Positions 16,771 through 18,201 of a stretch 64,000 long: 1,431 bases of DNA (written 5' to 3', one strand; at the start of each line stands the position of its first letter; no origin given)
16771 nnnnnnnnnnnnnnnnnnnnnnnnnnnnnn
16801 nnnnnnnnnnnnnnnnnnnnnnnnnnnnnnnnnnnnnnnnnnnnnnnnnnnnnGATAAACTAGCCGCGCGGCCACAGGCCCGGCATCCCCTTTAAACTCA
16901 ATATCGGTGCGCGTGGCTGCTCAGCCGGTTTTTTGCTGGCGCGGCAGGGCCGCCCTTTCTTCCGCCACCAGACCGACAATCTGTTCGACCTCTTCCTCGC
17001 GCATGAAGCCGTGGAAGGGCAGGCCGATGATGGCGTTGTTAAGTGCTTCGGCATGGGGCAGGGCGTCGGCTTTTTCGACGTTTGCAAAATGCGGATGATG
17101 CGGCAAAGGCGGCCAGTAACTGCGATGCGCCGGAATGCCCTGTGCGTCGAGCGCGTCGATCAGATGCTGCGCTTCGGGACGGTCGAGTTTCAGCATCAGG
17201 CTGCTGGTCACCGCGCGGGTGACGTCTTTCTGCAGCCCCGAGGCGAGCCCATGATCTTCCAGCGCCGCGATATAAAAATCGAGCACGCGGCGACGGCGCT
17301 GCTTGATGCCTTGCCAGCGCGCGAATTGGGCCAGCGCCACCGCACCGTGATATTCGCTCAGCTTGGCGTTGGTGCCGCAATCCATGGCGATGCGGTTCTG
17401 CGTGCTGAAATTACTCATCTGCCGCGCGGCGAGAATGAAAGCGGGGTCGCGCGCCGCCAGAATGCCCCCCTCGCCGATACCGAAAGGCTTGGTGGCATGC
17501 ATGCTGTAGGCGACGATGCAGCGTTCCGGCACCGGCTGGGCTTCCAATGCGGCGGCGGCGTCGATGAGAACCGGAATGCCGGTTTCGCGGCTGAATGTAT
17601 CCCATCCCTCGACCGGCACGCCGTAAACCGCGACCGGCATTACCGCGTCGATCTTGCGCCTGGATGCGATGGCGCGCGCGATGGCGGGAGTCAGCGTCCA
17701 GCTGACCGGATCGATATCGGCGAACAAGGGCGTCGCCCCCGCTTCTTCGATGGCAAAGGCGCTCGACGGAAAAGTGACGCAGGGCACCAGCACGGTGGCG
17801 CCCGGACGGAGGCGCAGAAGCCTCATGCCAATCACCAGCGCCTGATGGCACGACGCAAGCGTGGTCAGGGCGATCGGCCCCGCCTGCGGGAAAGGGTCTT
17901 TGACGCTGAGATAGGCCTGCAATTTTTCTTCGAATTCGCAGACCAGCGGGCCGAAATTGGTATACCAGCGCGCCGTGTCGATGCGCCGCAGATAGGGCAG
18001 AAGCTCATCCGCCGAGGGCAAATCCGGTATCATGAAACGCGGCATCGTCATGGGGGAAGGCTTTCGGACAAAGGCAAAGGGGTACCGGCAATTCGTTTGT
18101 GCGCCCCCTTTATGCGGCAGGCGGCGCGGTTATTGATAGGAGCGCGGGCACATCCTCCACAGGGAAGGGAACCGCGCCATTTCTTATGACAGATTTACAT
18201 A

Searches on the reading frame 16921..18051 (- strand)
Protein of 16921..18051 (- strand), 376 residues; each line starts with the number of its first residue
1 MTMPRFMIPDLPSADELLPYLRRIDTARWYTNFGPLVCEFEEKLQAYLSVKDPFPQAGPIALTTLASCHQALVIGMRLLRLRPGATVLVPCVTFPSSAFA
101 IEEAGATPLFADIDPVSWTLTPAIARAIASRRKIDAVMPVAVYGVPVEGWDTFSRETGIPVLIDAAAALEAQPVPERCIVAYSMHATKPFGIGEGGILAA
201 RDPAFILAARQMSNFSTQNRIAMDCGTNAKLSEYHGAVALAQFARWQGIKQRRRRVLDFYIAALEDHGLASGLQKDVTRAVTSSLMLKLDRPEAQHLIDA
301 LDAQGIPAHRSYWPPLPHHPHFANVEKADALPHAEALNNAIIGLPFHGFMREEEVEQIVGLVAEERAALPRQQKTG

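Call 31: search_protein_families(library=pfam, proteins=[window:16921-18051:-], max_evalue=0.0001)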
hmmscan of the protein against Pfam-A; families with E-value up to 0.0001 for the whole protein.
window:16921-18051:- (376 aa): 1 family
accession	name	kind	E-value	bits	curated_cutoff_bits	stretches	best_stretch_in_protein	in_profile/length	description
PF01041.23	DegT_DnrJ_EryC1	-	2.4e-58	198.5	19.8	1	16-361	6-358/360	DegT/DnrJ/EryC1/StrS aminotransferase family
